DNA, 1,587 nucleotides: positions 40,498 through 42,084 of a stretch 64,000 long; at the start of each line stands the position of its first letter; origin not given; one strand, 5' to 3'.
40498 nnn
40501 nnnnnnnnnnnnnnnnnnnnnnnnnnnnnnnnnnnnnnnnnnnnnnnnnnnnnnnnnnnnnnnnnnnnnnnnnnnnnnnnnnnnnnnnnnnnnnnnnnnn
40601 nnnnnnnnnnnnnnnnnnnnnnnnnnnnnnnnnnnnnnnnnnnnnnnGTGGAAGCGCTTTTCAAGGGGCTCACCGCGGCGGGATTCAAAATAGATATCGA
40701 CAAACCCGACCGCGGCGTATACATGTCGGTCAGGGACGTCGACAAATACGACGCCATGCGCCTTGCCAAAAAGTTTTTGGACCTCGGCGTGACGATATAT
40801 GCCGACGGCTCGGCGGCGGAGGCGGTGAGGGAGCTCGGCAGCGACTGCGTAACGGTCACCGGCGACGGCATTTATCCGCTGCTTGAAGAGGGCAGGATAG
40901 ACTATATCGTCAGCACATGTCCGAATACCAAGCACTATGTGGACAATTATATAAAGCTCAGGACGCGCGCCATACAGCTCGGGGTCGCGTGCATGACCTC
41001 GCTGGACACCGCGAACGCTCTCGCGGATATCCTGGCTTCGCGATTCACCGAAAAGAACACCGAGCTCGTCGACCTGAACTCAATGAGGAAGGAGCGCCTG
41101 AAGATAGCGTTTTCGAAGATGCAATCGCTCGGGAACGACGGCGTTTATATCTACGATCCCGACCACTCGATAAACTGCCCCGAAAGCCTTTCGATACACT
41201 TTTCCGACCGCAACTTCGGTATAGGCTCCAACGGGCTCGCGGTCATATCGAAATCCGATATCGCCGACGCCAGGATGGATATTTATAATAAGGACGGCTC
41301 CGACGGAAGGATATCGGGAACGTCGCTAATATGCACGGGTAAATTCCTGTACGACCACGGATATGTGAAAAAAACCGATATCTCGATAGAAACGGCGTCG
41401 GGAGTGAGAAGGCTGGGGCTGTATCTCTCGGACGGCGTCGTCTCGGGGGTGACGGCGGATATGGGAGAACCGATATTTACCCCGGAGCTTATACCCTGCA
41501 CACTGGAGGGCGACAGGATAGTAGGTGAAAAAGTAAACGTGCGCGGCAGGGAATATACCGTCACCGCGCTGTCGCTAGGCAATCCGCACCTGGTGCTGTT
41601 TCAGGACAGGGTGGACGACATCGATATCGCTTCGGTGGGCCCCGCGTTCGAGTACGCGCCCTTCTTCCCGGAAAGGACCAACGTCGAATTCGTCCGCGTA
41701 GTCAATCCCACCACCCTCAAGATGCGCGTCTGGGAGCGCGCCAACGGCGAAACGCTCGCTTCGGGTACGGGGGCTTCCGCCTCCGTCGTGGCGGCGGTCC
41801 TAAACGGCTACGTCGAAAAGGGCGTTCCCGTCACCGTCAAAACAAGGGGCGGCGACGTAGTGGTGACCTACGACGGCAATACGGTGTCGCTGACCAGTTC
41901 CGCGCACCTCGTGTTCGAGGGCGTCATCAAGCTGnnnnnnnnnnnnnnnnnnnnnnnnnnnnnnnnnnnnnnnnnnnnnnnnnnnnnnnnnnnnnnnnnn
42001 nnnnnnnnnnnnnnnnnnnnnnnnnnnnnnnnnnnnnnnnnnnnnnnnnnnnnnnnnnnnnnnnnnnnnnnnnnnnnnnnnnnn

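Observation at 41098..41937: CarB fused to a DapF-like domain in which both catalytic cysteines are serine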

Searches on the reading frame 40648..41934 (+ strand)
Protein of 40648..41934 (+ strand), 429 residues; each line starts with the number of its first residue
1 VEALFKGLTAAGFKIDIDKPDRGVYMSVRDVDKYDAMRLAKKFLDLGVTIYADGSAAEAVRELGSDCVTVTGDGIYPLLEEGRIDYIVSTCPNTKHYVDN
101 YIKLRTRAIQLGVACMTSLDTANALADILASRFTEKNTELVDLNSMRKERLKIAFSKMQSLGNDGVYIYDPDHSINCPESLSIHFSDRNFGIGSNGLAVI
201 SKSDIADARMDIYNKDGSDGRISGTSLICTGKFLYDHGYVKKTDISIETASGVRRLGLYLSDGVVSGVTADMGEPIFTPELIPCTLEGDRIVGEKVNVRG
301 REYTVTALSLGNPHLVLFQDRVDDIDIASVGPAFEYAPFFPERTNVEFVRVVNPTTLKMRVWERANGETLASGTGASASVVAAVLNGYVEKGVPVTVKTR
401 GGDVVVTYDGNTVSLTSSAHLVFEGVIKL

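Call 13: find_related_loci(query=window:40798-41934:+, collection=genome_contigs, flank=6000)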
Query window:40798-41934:+ (379 aa) in genome_contigs; peptide patterns used: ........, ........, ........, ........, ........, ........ (x = any residue, [..] = any of these).
85 stretches matched a pattern; 23 encode a relative of the query (tblastn E <= 1e-3); 23 distinct loci.
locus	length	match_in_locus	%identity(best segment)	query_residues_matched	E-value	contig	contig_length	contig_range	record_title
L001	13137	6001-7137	82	1-379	0e+0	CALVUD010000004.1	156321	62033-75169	MAG: uncultured Clostridia bacterium isolate BRZ_BR__bin51 genome assembly, contig: BRZ_BR__NODE_184_length_156321_cov_1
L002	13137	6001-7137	82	1-379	0e+0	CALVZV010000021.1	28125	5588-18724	MAG: uncultured Clostridia bacterium isolate BRZ_GG__bin40 genome assembly, contig: BRZ_GG__NODE_2283_length_28125_cov_5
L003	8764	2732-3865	76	1-379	0e+0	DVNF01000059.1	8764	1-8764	MAG TPA_asm: Candidatus Stercoripulliclostridium merdigallinarum isolate 18911 MalCec4__C214304_L8764_SRR2134673, whole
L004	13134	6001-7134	76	1-379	0e+0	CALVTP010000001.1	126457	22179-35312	MAG: uncultured Clostridia bacterium isolate BRZ_KS__bin88 genome assembly, contig: BRZ_KS__NODE_130_length_126457_cov_1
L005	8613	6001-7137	73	1-379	0e+0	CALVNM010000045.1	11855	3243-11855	MAG: uncultured Clostridia bacterium isolate BRZ_GG__bin59 genome assembly, contig: BRZ_GG__NODE_7290_length_11855_cov_6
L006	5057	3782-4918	71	1-379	0e+0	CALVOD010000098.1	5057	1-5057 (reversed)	MAG: uncultured Clostridia bacterium isolate BRZ_AB__bin25 genome assembly, contig: BRZ_AB__NODE_16829_length_5057_cov_1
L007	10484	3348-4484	71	1-379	9e-180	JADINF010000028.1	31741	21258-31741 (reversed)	MAG: Candidatus Stercoripulliclostridium pullicola isolate 517 H1M14__C60053_L31741_SRR9113716, whole genome shotgun seq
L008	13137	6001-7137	71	1-379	1e-179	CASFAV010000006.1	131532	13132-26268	uncultured Eubacteriales bacterium isolate SI.O39.metabat-bins.38 genome assembly, contig: SI.O39.metabat-bins.38.fa_k14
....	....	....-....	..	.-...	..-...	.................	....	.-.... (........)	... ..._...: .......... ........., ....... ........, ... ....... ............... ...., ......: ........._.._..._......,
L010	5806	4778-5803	50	1-338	1e-106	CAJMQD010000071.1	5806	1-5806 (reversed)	TPA_asm: uncultured bacterium isolate SRR7721880-bin.63 genome assembly, contig: NODE_8223_length_5806_cov_4.170753, who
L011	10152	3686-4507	43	103-375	2e-70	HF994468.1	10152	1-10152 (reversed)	Clostridium sp. CAG:780 genomic scaffold, scf251, whole genome shotgun sequence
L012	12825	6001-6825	40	103-377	1e-62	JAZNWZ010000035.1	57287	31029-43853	MAG: Candidatus Fimenecus sp. isolate T1900044781_TS20190247.MAGScoT_cleanbin_000031 SGB_2557_k141_46213, whole genome s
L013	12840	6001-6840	41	100-375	6e-60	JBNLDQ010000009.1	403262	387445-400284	MAG: Turneriellaceae bacterium isolate C1C2.bin.46.orig k141_2706863, whole genome shotgun sequence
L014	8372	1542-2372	38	103-375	2e-56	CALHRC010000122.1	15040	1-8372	MAG: uncultured bacterium isolate N1_Bin_METABAT__159_1 genome assembly, contig: c_000002800493, whole genome shotgun se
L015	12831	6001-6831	39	103-375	5e-55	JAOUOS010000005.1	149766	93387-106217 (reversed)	MAG: Spirochaetia bacterium isolate 8_1_Oct_SF_Bin24 8_1_Oct_SF_Bin24_scaffold_35_c1, whole genome shotgun sequence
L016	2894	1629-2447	39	103-375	4e-54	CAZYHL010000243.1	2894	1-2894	MAG TPA_asm: uncultured Syntrophomonadaceae bacterium isolate SRP192927_co6_510 genome assembly, contig: NODE_103247_len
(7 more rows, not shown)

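Call 28: search_protein_representatives(protein=window:40648-41934:+)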
Query: 429 residues. Proteins with E-value up to 0.001 (for the whole library): 16072; up to 1e-10: 9306; up to 1e-30: 1477. The best 150 are listed.
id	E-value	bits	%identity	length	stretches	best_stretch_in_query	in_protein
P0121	1.8e-119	415.7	48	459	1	2-427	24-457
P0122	1.7e-114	399.3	46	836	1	2-428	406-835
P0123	6.3e-109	381.0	49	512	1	50-428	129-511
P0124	2.4e-106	372.4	45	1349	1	2-428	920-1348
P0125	4.6e-104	364.9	48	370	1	77-428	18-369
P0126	5.0e-95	335.2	41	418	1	22-428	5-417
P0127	8.9e-85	301.4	46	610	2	2-275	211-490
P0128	1.6e-84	300.6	40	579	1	2-428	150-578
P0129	2.8e-77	276.7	55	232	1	199-427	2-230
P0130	6.1e-74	265.7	45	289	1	141-426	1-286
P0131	1.3e-71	258.1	49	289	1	153-427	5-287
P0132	2.6e-67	243.9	47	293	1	153-425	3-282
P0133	6.5e-67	242.6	46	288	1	153-427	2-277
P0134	9.8e-67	242.0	45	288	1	153-426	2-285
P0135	1.2e-65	238.4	43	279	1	154-427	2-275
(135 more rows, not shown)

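Call 50: predict_structure(alignment_id=A1)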
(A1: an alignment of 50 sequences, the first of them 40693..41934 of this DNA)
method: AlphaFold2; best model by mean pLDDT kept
length: 414 residues; sequences in the alignment: 50
mean_pLDDT: 89.8   pTM: 0.80
mean pLDDT of the five models: 89.8, 89.8, 88.9, 86.6, 85.9
residues with pLDDT >= 90: 246; 70-90: 148; 50-70: 17; < 50: 3
segments of 3 or more residues with pLDDT < 50: 1-3
pLDDT, mean of each block of 10 residues (from residue 1): 69 86 86 87 80 87 90 83 85 89 84 75 59 83 94 91 87 90 97 96 90 98 97 97 96 97 91 92 90 96 93 90 87 98 95 94 98 98 96 97 97 87
secondary structure, 60 per line:
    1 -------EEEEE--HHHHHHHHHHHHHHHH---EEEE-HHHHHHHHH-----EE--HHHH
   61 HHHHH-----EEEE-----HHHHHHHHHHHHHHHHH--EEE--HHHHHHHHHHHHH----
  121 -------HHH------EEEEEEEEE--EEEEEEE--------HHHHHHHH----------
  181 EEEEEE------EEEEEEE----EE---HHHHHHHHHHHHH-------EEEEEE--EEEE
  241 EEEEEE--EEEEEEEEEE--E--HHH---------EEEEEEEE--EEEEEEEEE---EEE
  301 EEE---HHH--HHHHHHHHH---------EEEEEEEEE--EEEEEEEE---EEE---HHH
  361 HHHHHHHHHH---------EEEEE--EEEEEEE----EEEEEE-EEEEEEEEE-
elements in order: E8-12 H15-30 E34-37 H39-47 H57-65 E71-74 H80-96 E99-101 H104-116 E137-145 E148-154 H163-170 E181-186 E193-199 H209-221 E229-234 E237-246 E249-258 E276-283 E286-294 E298-303 H312-320 E330-338 E341-348 E352-354 H358-370 E380-384 E387-393 E398-403 E405-413

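Call 52: fold_search(model_id=the predicted structure, library=pdb)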
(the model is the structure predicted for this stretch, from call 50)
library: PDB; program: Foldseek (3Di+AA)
matches with E <= 10: 1555; with E <= 0.001: 133
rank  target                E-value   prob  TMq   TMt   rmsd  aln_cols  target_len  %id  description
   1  2otn_A                1.6e-35  1.00  0.61  0.83   3.0       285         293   36  Crystal structure of the catalytically active form of diaminopimelate epimerase from Bacillus anthracis (released 2008-03-04)
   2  8qzy_A                7.0e-35  1.00  0.58  0.85   3.2       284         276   33  Structural and biochemical characterization of diaminopimelate epimerase from Pseudomonas aeruginosa (released 2024-11-06)
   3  9mro_A                1.6e-33  1.00  0.63  0.92   1.5       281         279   35  Crystal structures of a cyanobacterial DAP epimerase bound to either D,L-aziDAP or D,L-alpha-methyl DAP (released 2025-07-16)
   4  2otn_B                1.8e-32  1.00  0.53  0.72   4.6       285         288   35  Crystal structure of the catalytically active form of diaminopimelate epimerase from Bacillus anthracis (released 2008-03-04)
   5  3ejx_A                9.6e-32  1.00  0.63  0.90   1.8       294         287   34  Crystal structure of diaminopimelate epimerase from Arabidopsis thaliana in complex with LL-AziDAP (released 2009-02-17)
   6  3ejx_B                1.1e-31  1.00  0.63  0.90   1.9       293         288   35  Crystal structure of diaminopimelate epimerase from Arabidopsis thaliana in complex with LL-AziDAP (released 2009-02-17)
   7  3ejx_D                1.2e-31  1.00  0.64  0.87   3.1       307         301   34  Crystal structure of diaminopimelate epimerase from Arabidopsis thaliana in complex with LL-AziDAP (released 2009-02-17)
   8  8qzy_B                1.2e-31  1.00  0.60  0.87   3.0       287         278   32  Structural and biochemical characterization of diaminopimelate epimerase from Pseudomonas aeruginosa (released 2024-11-06)
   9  4ijz_A                1.1e-30  1.00  0.57  0.83   3.4       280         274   31  Crystal structure of diaminopimelate epimerase from Escherichia coli (released 2013-02-20)
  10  2q9j                  1.3e-30  1.00  0.57  0.83   3.3       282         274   30  Crystal structure of the C217S mutant of diaminopimelate epimerase (released 2007-10-23)
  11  5ha4_A                1.5e-30  1.00  0.59  0.85   2.8       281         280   30  Structure of a diaminopimelate epimerase from Acinetobacter baumannii (released 2016-01-27)
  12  2q9h                  1.9e-30  1.00  0.58  0.85   3.1       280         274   30  Crystal structure of the C73S mutant of diaminopimelate epimerase (released 2007-10-23)
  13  5ha4_B                2.6e-30  1.00  0.60  0.85   2.8       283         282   29  Structure of a diaminopimelate epimerase from Acinetobacter baumannii (released 2016-01-27)
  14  1bwz                  5.4e-30  1.00  0.58  0.85   3.1       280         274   30  DIAMINOPIMELATE EPIMERASE FROM HEMOPHILUS INFLUENZAE (released 1998-12-16)
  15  6d13_A                9.8e-30  1.00  0.58  0.85   3.1       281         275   31  Crystal structure of E.coli RppH-DapF complex (released 2018-05-23)
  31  6r76_A                1.3e-17  1.00  0.56  0.66   7.1       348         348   15  Crystal structure of trans-3-Hydroxy-L-proline dehydratase from Thermococcus litoralis - open conformation (released 2019-07-03)
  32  6r76_C                2.3e-17  1.00  0.56  0.66   6.6       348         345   14  Crystal structure of trans-3-Hydroxy-L-proline dehydratase from Thermococcus litoralis - open conformation (released 2019-07-03)
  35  4k7g_B                1.5e-16  1.00  0.54  0.65   4.9       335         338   13  Crystal structure of a 3-hydroxyproline dehydratse from agrobacterium vitis, target efi-506470, with bound pyrrole 2-c (released 2013-05-01)
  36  4k7g_D                1.7e-16  1.00  0.55  0.64   4.1       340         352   13  Crystal structure of a 3-hydroxyproline dehydratse from agrobacterium vitis, target efi-506470, with bound pyrrole 2-c (released 2013-05-01)
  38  6r76_D                2.0e-16  1.00  0.52  0.62   7.1       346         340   14  Crystal structure of trans-3-Hydroxy-L-proline dehydratase from Thermococcus litoralis - open conformation (released 2019-07-03)
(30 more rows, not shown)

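Call 56: find_homologous_proteins(query=L016:1629-2486:+, max_evalue=1e-20)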
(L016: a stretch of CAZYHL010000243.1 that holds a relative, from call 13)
Query L016:1629-2486:+ (286 aa): 7999 proteins with E <= 1e-20 among 8000 candidates; the best 120 are listed.
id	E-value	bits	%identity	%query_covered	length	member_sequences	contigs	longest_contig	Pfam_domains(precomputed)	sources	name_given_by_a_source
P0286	2.2e-187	639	100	100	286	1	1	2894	PF01678.25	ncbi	-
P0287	4.7e-149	513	80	100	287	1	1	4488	PF02567.22,PF01678.25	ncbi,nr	ncbi:MAG TPA: diaminopimelate epimerase [Firmicutes bacterium]|nr:diaminopimelate epimerase [Bacillo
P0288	4.2e-146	503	80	100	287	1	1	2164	PF01678.25,PF26317.1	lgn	-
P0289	1.6e-99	351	57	96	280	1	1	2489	PF01678.25,PF26317.1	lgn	-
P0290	2.7e-95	337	57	95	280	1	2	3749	PF01678.25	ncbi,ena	-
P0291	3.2e-95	337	57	97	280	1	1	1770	PF01678.25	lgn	-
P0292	8.6e-95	335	56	98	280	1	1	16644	PF01678.25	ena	-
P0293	7.2e-94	332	55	100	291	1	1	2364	PF01678.25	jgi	jgi:diaminopimelate epimerase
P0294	1.0e-93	332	54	95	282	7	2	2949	PF01678.25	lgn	-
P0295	3.1e-93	330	53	97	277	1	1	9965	PF01678.25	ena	-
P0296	3.1e-93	330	56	96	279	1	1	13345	PF01678.25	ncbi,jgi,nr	ncbi:MAG: diaminopimelate epimerase [Peptococcaceae bacterium]|jgi:diaminopimelate epimerase|nr:diam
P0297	3.7e-93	330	56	98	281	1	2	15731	PF01678.25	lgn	-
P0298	1.4e-92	328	57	98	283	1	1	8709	PF02567.22,PF01678.25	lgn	-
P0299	1.5e-92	328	56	98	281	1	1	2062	PF01678.25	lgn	-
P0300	1.6e-92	328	54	99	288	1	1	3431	PF01678.25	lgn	-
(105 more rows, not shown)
